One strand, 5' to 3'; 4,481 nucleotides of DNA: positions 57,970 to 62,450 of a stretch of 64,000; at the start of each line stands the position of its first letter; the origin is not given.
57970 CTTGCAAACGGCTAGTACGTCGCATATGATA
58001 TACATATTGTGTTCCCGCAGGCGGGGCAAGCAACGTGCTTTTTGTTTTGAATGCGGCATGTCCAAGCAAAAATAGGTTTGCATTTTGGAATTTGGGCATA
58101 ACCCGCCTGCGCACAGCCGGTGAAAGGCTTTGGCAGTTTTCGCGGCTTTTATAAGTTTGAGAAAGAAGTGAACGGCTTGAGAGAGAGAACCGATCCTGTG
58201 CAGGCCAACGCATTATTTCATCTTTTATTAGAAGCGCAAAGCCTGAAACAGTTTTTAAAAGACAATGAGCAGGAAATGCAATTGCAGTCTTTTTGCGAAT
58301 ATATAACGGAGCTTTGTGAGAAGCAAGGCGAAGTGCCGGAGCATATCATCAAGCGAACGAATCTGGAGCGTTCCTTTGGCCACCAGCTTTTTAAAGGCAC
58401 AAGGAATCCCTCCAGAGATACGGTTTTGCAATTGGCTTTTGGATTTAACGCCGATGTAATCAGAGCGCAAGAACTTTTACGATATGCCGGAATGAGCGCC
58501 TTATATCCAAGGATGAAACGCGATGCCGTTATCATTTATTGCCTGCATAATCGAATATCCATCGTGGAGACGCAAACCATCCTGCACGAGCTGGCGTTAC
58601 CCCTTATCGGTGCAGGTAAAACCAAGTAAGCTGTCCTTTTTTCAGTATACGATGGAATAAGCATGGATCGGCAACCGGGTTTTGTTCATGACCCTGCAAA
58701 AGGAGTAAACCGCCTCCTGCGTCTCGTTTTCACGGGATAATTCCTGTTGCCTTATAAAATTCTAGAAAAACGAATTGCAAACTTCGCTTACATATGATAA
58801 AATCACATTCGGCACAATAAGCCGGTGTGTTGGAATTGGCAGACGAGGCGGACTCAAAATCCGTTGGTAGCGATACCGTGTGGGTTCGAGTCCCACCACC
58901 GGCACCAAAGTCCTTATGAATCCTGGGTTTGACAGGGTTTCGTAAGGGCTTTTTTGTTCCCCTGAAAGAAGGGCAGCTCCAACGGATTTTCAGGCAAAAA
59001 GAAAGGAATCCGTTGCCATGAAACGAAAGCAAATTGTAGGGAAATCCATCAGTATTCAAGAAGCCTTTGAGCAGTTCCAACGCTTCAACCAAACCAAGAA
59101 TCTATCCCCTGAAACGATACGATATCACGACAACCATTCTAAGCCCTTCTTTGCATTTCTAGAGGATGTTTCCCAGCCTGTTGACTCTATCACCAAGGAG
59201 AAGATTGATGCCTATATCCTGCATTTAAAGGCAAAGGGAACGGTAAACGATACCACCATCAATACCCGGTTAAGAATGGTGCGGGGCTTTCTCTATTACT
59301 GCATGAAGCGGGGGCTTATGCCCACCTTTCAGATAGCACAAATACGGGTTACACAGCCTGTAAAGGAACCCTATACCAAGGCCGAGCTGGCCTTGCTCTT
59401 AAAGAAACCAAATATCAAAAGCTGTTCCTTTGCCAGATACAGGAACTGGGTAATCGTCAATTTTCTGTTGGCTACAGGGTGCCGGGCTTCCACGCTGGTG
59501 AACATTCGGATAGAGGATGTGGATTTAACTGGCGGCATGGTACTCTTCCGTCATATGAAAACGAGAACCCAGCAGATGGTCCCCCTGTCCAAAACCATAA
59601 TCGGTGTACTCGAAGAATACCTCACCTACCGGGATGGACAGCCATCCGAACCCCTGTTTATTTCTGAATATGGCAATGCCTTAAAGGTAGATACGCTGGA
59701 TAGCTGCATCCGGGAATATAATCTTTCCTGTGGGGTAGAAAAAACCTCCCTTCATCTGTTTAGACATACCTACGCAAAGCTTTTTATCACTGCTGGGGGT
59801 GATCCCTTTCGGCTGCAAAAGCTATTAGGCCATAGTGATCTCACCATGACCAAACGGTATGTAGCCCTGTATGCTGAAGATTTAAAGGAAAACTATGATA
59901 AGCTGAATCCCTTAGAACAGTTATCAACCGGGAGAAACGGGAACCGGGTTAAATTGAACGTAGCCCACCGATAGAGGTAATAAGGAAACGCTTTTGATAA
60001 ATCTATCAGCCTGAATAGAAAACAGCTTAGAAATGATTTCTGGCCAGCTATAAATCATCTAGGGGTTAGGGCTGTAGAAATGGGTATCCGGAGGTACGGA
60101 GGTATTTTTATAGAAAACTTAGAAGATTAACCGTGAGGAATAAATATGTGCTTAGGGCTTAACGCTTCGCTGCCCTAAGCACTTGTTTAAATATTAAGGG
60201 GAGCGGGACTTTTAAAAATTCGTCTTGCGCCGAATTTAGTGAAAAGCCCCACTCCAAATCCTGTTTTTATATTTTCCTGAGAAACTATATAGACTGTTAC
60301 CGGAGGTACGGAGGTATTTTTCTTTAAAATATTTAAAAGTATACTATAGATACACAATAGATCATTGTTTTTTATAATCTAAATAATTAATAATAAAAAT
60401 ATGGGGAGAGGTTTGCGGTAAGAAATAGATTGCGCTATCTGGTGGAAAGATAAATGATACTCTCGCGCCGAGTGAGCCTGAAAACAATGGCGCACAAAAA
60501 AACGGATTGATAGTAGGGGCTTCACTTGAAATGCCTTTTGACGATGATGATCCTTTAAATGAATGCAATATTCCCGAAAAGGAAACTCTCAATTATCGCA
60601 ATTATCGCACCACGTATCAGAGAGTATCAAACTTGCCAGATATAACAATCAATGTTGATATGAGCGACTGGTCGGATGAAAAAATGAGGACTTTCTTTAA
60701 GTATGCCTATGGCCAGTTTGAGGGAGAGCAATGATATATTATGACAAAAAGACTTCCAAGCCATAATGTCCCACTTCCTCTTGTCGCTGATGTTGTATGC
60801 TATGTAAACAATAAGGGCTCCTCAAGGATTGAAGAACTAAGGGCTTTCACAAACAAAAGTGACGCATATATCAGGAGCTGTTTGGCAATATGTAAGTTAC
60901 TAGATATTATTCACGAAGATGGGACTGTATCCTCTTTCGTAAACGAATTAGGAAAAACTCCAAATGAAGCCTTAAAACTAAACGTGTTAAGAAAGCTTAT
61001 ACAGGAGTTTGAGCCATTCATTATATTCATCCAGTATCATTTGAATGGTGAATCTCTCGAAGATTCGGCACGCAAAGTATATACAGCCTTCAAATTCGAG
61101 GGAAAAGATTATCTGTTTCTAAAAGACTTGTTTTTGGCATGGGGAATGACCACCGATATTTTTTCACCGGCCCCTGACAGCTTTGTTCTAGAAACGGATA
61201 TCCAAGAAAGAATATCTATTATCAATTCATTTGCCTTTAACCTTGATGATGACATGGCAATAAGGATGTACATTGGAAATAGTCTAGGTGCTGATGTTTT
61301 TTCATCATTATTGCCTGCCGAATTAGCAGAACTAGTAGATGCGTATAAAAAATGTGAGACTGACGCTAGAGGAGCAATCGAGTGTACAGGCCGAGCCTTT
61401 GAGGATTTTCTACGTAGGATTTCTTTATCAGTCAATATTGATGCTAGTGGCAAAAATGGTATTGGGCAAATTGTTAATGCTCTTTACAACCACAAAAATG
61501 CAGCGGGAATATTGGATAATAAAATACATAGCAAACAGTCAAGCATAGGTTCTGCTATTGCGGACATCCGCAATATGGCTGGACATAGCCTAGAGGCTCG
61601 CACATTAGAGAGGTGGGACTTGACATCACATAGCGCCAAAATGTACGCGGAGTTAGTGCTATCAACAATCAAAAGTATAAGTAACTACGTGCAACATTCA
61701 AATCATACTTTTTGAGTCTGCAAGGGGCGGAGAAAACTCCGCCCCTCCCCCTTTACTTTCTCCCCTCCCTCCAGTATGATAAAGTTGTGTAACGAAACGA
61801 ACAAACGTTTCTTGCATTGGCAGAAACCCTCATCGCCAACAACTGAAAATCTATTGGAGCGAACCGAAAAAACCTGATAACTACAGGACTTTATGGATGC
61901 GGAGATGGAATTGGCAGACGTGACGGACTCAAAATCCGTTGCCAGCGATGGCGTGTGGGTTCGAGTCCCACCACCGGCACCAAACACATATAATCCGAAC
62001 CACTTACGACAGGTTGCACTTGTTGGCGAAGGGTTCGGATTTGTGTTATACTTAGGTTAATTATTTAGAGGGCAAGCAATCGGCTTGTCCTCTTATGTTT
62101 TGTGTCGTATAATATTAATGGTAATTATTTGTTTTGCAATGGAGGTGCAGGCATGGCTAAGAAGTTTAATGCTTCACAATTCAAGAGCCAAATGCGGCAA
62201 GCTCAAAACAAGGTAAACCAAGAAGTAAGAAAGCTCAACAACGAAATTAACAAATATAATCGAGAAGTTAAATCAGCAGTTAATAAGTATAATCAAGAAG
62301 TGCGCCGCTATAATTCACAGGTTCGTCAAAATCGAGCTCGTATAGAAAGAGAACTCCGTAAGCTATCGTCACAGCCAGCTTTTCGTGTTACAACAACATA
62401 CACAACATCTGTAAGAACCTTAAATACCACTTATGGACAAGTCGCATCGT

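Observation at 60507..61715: Two-gene cargo module: small acidic protein plus wHTH-HEPN protein (candidate novel toxin-antitoxin or anti-phage system)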

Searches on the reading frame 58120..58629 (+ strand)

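Call 4: search_protein_families(library=pfam, proteins=[window:58120-58629:+], max_evalue=1)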
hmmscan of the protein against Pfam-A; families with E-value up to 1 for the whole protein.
window:58120-58629:+ (169 aa): 0 families

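Call 5: search_protein_families(library=padloc, proteins=[window:58120-58629:+], max_evalue=1)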
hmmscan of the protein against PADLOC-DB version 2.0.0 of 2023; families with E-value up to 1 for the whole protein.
window:58120-58629:+ (169 aa): 0 families

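Call 7: search_protein_families(library=ncbifam, proteins=[window:58120-58629:+], max_evalue=1)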
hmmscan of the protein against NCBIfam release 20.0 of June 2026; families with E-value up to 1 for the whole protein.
window:58120-58629:+ (169 aa): 0 families

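Call 8: search_protein_families(library=phrogs, proteins=[window:58120-58629:+], max_evalue=1)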
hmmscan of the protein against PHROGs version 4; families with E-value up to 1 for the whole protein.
window:58120-58629:+ (169 aa): 2 families
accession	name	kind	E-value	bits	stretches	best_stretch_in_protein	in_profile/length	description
phrog_2967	-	transcription regulation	0.02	15.4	1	53-111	6-64/225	transcriptional regulator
phrog_441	-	tail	0.19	12.4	1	4-49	193-244/257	tail assembly chaperone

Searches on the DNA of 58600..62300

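Call 71: search_rna_families(source=window, start=58600, end=62300, threshold=evalue, max_evalue=1)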
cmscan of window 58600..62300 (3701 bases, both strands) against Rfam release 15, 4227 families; matches with E-value up to 1: 2.
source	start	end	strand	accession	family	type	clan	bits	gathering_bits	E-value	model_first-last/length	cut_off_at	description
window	58821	58904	+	RF00005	tRNA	Gene; tRNA;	CL00001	50.9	29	3.3e-09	1-71/71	no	tRNA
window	61920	61982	+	RF00023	tmRNA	Gene;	CL00001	13.5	47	0.014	1-374/374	no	transfer-messenger RNA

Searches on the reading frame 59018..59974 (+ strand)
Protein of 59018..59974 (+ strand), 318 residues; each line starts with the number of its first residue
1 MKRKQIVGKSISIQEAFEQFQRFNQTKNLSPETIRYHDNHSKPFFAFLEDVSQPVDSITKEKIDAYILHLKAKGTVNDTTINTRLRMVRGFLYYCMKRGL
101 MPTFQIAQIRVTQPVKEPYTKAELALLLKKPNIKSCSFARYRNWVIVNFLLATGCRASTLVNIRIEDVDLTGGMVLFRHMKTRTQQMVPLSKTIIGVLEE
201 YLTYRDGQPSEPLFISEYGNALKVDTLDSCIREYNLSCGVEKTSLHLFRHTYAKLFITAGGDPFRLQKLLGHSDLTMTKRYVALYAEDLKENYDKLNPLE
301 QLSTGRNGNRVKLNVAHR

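Call 4: search_protein_families(library=pfam, proteins=[window:59018-59974:+], max_evalue=1)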
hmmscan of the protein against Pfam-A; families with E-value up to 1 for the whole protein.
window:59018-59974:+ (318 aa): 5 families
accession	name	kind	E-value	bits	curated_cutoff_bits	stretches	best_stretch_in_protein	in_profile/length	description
PF00589.27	Phage_integrase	-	6.8e-29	101.3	27.1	1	123-286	7-170/172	Phage integrase family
PF02899.23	Phage_int_SAM_1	-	3.6e-08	34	22.3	1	19-99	3-83/83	Phage integrase, N-terminal SAM-like domain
PF13495.12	Phage_int_SAM_4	-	3.5e-07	31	27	1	17-91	2-74/85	Phage integrase, N-terminal SAM-like domain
PF13102.12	Phage_int_SAM_5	-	2.7e-06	28.1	22.3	1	20-103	6-90/98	Phage integrase SAM-like domain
PF18534.6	HBD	-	0.021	15.4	32.9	1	63-102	7-46/84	Helical bundle domain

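Call 5: search_protein_families(library=padloc, proteins=[window:59018-59974:+], max_evalue=1)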
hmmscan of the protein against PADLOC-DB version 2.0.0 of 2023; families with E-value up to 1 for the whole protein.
window:59018-59974:+ (318 aa): 0 families

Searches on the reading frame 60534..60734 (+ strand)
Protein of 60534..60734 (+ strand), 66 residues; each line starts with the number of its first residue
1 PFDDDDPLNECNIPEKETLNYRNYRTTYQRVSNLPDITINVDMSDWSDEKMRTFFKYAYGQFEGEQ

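Call 4: search_protein_families(library=pfam, proteins=[window:60534-60734:+], max_evalue=1)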
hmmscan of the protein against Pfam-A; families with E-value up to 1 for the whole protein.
window:60534-60734:+ (66 aa): 0 families

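Call 5: search_protein_families(library=padloc, proteins=[window:60534-60734:+], max_evalue=1)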
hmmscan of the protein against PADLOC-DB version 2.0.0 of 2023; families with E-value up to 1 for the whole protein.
window:60534-60734:+ (66 aa): 0 families

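Call 7: search_protein_families(library=ncbifam, proteins=[window:60534-60734:+], max_evalue=1)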
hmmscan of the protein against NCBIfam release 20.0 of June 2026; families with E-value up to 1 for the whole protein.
window:60534-60734:+ (66 aa): 0 families

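Call 8: search_protein_families(library=phrogs, proteins=[window:60534-60734:+], max_evalue=1)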
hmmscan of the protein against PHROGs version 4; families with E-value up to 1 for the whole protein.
window:60534-60734:+ (66 aa): 0 families

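Call 39: find_homologous_proteins(query=window:60534-60731:+, max_evalue=0.01)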
Query window:60534-60731:+ (66 aa): 3 proteins with E <= 0.01 among 3 candidates.
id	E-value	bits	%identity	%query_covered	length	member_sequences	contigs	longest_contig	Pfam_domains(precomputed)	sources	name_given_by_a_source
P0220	3.0e-39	149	100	100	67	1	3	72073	-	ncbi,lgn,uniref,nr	ncbi:hypothetical protein SDC9_95114 [bioreactor metagenome]|uniref:Uncharacterized protein n=1 Tax=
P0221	4.9e-12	63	59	79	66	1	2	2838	-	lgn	-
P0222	3.3e-10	58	58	85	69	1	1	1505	-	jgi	jgi:hypothetical protein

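Call 40: find_encoding_contigs(protein=P0221, flank=5000, max_places=3)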
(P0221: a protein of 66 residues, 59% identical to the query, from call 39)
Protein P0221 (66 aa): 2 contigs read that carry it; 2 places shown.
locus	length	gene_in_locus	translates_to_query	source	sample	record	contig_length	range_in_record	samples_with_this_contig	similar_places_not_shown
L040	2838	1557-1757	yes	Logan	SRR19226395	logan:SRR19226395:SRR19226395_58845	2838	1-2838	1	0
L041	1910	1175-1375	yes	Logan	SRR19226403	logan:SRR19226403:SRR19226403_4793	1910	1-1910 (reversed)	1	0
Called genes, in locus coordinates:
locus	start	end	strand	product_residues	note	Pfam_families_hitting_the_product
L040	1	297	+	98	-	?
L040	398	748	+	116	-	PF05168:HEPN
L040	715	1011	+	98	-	PF18765:Polbeta, PF01909:NTP_transf_2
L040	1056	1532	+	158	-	-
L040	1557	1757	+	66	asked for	-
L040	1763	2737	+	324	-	PF14355:Abi_C (weak)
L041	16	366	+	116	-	PF05168:HEPN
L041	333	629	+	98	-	PF18765:Polbeta, PF01909:NTP_transf_2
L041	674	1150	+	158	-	-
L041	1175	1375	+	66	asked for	-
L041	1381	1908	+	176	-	?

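Call 41: find_encoding_contigs(protein=P0222, flank=5000, max_places=3)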
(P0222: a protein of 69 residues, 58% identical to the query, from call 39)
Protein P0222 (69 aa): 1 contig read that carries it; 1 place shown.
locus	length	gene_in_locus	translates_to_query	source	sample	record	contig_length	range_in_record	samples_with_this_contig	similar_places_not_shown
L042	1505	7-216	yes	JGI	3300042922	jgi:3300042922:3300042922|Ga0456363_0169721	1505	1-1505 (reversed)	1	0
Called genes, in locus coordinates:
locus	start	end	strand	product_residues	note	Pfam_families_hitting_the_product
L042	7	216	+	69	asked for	-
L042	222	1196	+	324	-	PF14355:Abi_C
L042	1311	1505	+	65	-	?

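Call 42: find_encoding_contigs(protein=P0220, flank=10000, max_places=4)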
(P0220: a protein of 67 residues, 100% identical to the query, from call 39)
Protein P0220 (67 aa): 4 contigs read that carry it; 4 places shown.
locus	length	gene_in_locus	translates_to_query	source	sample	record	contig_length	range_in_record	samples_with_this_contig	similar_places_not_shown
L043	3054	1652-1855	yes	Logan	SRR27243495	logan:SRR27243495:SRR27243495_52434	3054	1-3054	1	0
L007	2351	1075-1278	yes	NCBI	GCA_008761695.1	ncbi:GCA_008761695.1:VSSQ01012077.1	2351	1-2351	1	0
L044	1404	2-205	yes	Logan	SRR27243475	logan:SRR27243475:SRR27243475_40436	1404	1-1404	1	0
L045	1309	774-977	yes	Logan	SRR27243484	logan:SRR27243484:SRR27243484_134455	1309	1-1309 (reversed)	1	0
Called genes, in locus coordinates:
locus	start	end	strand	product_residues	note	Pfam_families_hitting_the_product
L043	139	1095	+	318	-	PF02899:Phage_int_SAM_1, PF13102:Phage_int_SAM_5 (faint), PF13495:Phage_int_SAM_4 (weak), PF00589:Phage_integrase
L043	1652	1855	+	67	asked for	-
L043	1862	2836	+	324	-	PF14355:Abi_C (weak)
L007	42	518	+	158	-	PF00589:Phage_integrase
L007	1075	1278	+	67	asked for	-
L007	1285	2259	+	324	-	PF14355:Abi_C (weak)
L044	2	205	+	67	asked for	?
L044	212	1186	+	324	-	PF14355:Abi_C (weak)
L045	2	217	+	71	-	?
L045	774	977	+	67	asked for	-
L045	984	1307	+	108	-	?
